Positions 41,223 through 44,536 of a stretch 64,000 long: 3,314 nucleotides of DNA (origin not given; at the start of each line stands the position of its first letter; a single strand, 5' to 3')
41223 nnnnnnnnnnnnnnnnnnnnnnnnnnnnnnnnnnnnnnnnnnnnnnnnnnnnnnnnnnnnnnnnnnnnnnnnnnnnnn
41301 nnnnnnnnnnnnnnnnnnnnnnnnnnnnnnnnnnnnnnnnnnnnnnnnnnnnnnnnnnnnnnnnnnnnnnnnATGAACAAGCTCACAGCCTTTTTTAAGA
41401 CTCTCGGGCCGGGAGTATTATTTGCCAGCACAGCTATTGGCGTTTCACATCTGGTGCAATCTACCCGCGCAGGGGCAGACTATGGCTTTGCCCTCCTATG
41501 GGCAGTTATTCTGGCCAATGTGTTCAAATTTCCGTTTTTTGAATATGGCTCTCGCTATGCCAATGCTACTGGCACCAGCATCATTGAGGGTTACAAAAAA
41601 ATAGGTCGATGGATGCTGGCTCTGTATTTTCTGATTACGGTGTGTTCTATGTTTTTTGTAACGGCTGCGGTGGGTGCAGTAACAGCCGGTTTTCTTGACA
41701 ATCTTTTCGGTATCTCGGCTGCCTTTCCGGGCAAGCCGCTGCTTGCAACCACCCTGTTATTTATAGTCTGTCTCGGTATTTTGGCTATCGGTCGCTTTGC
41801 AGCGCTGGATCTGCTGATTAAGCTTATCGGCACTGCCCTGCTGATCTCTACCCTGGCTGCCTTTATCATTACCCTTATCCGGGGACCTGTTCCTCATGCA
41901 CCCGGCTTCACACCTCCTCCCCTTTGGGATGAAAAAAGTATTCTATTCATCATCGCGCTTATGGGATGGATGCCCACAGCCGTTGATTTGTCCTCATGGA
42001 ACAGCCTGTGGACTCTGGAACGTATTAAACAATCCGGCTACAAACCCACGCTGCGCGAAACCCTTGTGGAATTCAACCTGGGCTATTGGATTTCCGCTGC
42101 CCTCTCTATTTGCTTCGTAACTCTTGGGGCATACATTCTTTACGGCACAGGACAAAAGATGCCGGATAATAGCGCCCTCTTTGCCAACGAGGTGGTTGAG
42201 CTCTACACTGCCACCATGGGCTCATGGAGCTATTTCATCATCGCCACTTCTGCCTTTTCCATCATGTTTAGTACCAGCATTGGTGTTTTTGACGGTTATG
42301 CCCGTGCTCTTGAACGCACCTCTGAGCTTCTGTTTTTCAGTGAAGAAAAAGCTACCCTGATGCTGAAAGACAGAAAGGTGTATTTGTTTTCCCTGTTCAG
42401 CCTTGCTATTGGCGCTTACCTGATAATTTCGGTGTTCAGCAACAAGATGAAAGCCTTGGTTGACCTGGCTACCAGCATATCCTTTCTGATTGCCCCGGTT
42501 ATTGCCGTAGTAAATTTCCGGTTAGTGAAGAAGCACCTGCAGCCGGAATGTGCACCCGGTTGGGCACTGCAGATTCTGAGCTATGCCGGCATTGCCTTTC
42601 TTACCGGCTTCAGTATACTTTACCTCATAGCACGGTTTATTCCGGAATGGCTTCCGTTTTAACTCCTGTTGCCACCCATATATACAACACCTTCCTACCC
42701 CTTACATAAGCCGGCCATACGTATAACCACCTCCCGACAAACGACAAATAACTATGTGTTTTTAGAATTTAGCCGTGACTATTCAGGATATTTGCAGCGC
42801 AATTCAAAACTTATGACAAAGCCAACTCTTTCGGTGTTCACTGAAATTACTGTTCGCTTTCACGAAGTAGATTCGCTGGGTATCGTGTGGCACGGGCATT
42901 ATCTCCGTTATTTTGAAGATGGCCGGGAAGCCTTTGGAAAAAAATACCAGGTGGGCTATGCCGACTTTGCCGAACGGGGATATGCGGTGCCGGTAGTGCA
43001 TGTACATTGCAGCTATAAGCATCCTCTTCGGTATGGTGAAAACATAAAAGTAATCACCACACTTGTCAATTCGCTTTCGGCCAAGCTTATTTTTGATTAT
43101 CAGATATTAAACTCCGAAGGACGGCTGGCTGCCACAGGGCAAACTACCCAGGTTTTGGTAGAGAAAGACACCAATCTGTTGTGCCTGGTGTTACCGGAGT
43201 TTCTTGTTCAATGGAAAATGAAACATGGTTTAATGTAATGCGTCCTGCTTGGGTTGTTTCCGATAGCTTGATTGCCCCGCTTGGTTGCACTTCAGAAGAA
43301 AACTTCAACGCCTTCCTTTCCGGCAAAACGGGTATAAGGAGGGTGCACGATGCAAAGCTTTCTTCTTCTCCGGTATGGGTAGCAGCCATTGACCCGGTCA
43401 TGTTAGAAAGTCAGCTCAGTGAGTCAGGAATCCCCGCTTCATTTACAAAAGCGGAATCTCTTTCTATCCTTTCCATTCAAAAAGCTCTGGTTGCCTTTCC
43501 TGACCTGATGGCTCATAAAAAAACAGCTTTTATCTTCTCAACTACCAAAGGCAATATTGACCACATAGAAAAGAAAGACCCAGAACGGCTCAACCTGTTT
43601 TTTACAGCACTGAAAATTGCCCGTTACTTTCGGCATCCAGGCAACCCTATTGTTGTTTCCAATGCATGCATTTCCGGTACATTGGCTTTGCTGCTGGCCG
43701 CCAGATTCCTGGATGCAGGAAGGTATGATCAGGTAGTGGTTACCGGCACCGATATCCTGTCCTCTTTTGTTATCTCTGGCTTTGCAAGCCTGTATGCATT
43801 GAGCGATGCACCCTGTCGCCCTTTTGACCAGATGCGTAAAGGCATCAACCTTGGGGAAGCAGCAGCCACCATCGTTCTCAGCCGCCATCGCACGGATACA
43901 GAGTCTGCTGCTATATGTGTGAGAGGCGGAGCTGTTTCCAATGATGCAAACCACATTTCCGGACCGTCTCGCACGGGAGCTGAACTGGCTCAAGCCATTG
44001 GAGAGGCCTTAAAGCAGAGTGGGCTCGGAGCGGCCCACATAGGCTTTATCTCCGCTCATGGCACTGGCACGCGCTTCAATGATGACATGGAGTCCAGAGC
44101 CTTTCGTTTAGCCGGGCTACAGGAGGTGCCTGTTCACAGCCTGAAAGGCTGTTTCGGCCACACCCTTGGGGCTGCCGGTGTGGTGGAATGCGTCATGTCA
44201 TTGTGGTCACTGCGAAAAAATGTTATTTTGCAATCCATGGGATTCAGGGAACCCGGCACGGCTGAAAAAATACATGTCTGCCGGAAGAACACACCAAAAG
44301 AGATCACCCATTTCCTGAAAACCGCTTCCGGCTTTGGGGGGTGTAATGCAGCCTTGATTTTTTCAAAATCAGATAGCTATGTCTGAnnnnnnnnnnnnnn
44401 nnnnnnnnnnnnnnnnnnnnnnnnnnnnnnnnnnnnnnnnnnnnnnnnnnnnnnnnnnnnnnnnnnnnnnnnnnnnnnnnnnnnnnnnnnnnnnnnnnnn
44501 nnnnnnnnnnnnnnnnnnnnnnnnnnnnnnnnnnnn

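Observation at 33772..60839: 27-kb flexirubin/aryl-polyene-type type II PKS/FAS-like biosynthetic gene cluster as one translationally coupled operon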

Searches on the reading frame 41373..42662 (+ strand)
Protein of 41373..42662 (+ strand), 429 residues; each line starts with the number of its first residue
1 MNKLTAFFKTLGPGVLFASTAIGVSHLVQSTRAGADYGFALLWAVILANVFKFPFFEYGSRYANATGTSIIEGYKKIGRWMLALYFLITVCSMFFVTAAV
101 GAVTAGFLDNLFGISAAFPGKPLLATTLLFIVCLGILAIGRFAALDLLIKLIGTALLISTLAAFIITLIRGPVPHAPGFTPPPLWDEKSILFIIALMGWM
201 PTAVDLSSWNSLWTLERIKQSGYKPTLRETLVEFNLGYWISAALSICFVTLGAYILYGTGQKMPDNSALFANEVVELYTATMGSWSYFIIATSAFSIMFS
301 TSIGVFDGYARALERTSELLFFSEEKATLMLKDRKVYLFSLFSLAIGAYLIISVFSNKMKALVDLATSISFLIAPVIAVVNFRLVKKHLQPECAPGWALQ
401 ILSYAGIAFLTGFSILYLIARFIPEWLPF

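Call 3: search_protein_families(library=pfam, proteins=[window:41373-42662:+])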
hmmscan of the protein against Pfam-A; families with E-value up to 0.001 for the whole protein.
window:41373-42662:+ (429 aa): 1 family
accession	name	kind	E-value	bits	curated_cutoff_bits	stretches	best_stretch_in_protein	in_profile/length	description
PF01566.24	Nramp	-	5e-08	32.8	29.8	1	31-357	5-326/357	Natural resistance-associated macrophage protein-like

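Call 6: search_protein_families(library=ncbifam, proteins=[window:41373-42662:+])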
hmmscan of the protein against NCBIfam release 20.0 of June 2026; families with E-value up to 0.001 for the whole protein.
window:41373-42662:+ (429 aa): 2 families
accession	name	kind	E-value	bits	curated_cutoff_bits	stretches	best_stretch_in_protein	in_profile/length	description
NF037982.1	Nramp_1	equivalog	4.2e-15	55.8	50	2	12-165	1-152/404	Nramp family divalent metal transporter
NF001923.0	PRK00701.1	subfamily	0.00021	20.1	430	1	4-262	30-288/439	Mn(2+) uptake NRAMP transporter MntH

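Call 33: find_homologous_proteins(query=window:41373-42662:+)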
Query window:41373-42662:+ (429 aa): 7676 proteins with E <= 0.001 among 8000 candidates; the best 120 are listed.
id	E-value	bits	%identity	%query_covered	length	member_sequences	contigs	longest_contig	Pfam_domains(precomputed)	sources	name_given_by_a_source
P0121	5.7e-275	930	100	100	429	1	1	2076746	PF01566.26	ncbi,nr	ncbi:MAG: permease [Chitinophagales bacterium]|nr:MAG: permease [Chitinophagales bacterium]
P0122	2.3e-223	760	82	100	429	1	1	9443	PF01566.26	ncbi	-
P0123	1.6e-205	701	76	99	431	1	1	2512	PF01566.26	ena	-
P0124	4.4e-201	687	76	98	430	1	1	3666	PF01566.26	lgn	-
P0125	1.0e-196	672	74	99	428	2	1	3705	PF01566.26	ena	-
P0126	9.8e-182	623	70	96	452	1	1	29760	PF01566.26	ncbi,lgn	-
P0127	1.5e-179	616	68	96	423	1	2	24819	PF01566.26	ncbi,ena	-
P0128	2.1e-179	615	69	97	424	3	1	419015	PF01566.26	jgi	jgi:Mn2+/Fe2+ NRAMP family transporter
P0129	9.7e-178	610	67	97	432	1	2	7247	PF01566.26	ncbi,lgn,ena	-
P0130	1.5e-177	609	68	97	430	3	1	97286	PF01566.26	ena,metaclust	metaclust:\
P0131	3.2e-176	605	66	96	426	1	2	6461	PF01566.26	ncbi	-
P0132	1.6e-175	602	67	97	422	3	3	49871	PF01566.26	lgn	-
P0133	1.8e-175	602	66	98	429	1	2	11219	PF01566.26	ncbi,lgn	-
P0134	2.2e-175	602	67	97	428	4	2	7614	PF01566.26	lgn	-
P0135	1.6e-174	599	66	98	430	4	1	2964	PF01566.26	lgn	-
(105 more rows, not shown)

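Call 34: find_encoding_contigs(protein=P0122, flank=10000, max_places=3)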
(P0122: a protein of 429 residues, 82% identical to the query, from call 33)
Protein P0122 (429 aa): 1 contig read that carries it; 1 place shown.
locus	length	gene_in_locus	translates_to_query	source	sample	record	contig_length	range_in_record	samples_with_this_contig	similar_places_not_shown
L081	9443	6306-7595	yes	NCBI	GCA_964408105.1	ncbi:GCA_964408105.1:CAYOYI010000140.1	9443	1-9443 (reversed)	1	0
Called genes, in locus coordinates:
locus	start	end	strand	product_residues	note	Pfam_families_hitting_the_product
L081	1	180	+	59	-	?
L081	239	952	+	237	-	PF00106:adh_short, PF08659:KR, PF13561:adh_short_C2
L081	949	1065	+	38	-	-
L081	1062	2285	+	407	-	PF00109:ketoacyl-synt, PF02801:Ketoacyl-synt_C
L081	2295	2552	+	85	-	PF00550:PP-binding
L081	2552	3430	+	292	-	PF03279:Lip_A_acyltrans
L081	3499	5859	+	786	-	PF01839:FG-GAP (faint), PF13517:FG-GAP_3, PF07593:UnbV_ASPIC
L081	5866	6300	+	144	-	PF22817:ApeP-like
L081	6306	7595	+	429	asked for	PF01566:Nramp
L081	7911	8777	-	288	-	-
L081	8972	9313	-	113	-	-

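Call 35: find_encoding_contigs(protein=P0128, flank=8000, max_places=3)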
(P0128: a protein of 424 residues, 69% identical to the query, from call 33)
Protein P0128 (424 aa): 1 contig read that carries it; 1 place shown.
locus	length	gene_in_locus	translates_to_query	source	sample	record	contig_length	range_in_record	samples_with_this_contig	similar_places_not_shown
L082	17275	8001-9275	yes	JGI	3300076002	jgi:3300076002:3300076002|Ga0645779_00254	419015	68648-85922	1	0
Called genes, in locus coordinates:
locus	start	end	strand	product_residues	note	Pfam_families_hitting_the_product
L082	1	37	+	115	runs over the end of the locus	-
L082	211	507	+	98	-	-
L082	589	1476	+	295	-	PF00027:cNMP_binding, PF13545:HTH_Crp_2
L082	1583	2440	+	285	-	PF00582:Usp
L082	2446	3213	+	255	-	-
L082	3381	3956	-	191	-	PF07463:NUMOD4 (weak), PF13392:HNH_3 (weak)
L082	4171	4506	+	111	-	PF00436:SSB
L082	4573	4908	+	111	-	PF00436:SSB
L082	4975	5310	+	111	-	PF00436:SSB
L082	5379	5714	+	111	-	PF00436:SSB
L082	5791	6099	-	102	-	PF13560:HTH_31 (weak), PF12844:HTH_19, PF01381:HTH_3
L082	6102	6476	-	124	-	PF05973:Gp49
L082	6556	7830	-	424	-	PF01223:Endonuclease_NS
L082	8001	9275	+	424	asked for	PF01566:Nramp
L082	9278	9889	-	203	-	PF22381:Staph_reg_Sar_Rot (weak), PF01047:MarR (weak), PF12802:MarR_2, PF13463:HTH_27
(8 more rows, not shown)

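Call 36: find_encoding_contigs(protein=P0126, flank=8000, max_places=3)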
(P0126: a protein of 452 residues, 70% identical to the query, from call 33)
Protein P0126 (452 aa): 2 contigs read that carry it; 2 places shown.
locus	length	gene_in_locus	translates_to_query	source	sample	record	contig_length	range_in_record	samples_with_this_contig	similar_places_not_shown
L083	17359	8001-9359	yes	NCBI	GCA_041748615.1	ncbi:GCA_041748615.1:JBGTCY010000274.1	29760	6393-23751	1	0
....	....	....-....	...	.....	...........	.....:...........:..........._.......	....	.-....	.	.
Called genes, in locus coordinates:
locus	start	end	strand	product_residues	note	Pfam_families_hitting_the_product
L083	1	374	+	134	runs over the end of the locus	PF02517:Rce1-like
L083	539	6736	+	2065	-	PF01835:MG2, PF07703:A2M_BRD (weak), PF00207:A2M, PF17973:bMG10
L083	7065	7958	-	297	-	PF00749:tRNA-synt_1c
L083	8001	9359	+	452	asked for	PF01566:Nramp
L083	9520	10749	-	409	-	PF06689:zf-C4_ClpX, PF00493:MCM (weak), PF05496:RuvB_N (faint), PF00004:AAA, PF07724:AAA_2, PF07728:AAA_5 (weak), PF13401:AAA_22 (weak), PF10431:ClpB_D2-small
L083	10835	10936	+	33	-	-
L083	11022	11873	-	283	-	PF00682:HMGL-like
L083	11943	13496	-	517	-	PF13573:SprB (weak), PF18962:Por_Secre_tail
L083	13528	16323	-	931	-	PF00133:tRNA-synt_1, PF09334:tRNA-synt_1g, PF13603:tRNA-synt_1_2, PF08264:Anticodon_1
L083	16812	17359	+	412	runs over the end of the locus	PF01979:Amidohydro_1, PF07969:Amidohydro_3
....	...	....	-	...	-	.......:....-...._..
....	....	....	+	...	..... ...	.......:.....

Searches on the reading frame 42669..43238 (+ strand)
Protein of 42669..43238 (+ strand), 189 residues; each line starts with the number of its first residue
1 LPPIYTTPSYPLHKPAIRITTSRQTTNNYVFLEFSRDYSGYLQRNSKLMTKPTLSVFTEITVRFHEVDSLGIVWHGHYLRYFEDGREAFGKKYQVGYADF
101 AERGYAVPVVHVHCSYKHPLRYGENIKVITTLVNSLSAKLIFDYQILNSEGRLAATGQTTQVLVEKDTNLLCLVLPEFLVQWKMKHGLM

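Call 3: search_protein_families(library=pfam, proteins=[window:42669-43238:+])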
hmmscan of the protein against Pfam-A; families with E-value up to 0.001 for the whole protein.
window:42669-43238:+ (189 aa): 2 families
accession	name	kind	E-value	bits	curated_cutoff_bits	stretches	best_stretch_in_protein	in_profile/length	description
PF13279.12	4HBT_2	-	2.9e-20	73.4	25.5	1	62-179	1-119/122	Thioesterase-like superfamily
PF03061.28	4HBT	-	1.1e-08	35.7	20.6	1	71-154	2-78/79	Thioesterase superfamily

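Call 6: search_protein_families(library=ncbifam, proteins=[window:42669-43238:+])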
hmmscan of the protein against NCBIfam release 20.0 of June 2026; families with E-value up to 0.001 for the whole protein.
window:42669-43238:+ (189 aa): 5 families
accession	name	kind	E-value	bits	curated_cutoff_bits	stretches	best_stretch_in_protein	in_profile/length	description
NF047424.1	MenI_Staph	exception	1.1e-22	80.5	225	1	57-170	5-118/148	1,4-dihydroxy-2-naphthoyl-CoA hydrolase MenI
TIGR00051.1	TIGR00051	subfamily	1.2e-19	70.8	68.7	1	62-167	4-109/117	YbgC/FadM family acyl-CoA thioesterase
TIGR02799.1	thio_ybgC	equivalog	1.9e-11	44.3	141.35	1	59-166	4-111/126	tol-pal system-associated acyl-CoA thioesterase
NF008065.0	PRK10800.1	equivalog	1.2e-08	35.2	185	1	60-166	10-116/134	tol-pal system-associated acyl-CoA thioesterase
NF005716.0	PRK07531.1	equivalog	0.00062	18.6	592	1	57-169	347-458/495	carnitine 3-dehydrogenase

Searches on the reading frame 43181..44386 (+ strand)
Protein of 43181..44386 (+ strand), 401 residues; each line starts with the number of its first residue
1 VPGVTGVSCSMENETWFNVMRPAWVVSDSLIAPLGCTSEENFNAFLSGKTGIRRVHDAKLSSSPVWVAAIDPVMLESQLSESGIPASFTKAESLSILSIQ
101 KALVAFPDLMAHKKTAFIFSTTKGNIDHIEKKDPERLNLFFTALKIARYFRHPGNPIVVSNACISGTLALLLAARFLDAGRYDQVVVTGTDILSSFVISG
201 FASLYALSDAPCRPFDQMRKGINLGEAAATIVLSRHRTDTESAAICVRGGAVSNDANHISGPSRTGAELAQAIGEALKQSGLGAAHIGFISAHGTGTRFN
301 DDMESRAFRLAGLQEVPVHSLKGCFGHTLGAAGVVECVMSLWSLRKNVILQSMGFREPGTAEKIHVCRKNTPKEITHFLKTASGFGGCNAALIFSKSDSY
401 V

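Call 3: search_protein_families(library=pfam, proteins=[window:43181-44386:+])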
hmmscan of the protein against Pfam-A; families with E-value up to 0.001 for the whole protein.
window:43181-44386:+ (401 aa): 3 families
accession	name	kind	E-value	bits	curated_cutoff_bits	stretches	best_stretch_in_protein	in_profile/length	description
PF02801.28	Ketoacyl-synt_C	-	1.6e-22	80.2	20.8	1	247-355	4-118/119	Beta-ketoacyl synthase, C-terminal domain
PF00109.32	ketoacyl-synt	-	8.6e-13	48.9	20.8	1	146-237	157-250/252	Beta-ketoacyl synthase, N-terminal domain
PF08545.16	ACP_syn_III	-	1.1e-05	25.6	24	1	159-197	3-41/80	3-Oxoacyl-[acyl-carrier-protein (ACP)] synthase III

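Call 6: search_protein_families(library=ncbifam, proteins=[window:43181-44386:+])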
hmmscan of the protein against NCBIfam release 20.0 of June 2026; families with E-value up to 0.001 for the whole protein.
window:43181-44386:+ (401 aa): 21 families
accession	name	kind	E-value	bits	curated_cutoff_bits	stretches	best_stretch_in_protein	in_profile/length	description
NF006618.0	PRK09185.1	subfamily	9.7e-68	229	407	1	137-397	135-393/394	beta-ketoacyl-ACP synthase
NF058662.1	cispenta_AmcF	equivalog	4e-53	180.7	325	1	25-395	4-368/369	cispentacin biosynthesis acyltransferase subunit AmcF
TIGR03150.1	fabF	equivalog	2.4e-50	171.4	493.75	1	30-394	10-406/407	beta-ketoacyl-ACP synthase II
NF004618.0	PRK05952.1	equivalog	5.2e-50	170.5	455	1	29-396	10-382/384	beta-ketoacyl-ACP synthase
NF005589.0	PRK07314.1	subfamily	3.5e-48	164.4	387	1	153-396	154-411/413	beta-ketoacyl-ACP synthase II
NF005490.0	PRK07103.1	equivalog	2.6e-42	145.4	445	1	150-396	156-412/414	polyketide beta-ketoacyl:acyl carrier protein synthase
NF004970.0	PRK06333.1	subfamily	1.5e-39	136.1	525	1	147-396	157-421/424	beta-ketoacyl-ACP synthase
NF006274.0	PRK08439.1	equivalog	4.7e-37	127.7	621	1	29-396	10-405/406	beta-ketoacyl-ACP synthase II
NF005076.0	PRK06501.1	equivalog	6.2e-37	127.5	629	1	142-397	154-423/425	beta-ketoacyl-ACP synthase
NF006587.0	PRK09116.1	equivalog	2.2e-35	122.2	470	1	140-396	141-406/408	beta-ketoacyl-ACP synthase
NF005916.1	PRK07910.1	equivalog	2.8e-33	115.5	560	1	161-396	169-417/418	KasA/KasB family beta-ketoacyl-ACP synthase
NF006434.0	PRK08722.1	equivalog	2.2e-31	109.1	759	1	138-396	141-413/414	beta-ketoacyl-ACP synthase II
NF005935.0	PRK07967.1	equivalog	9.6e-20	70.8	630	1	146-398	145-405/406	beta-ketoacyl-ACP synthase I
NF045894.1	PKS_plus_SDR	equivalog_domain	9.9e-20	69.8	1740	1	151-359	161-380/1515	type I polyketide synthase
NF041183.1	Pks2_ls1_myc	equivalog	6.6e-18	63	2400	1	144-364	154-382/2086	sulfolipid-1 biosynthesis phthioceranic/hydroxyphthioceranic acid synthase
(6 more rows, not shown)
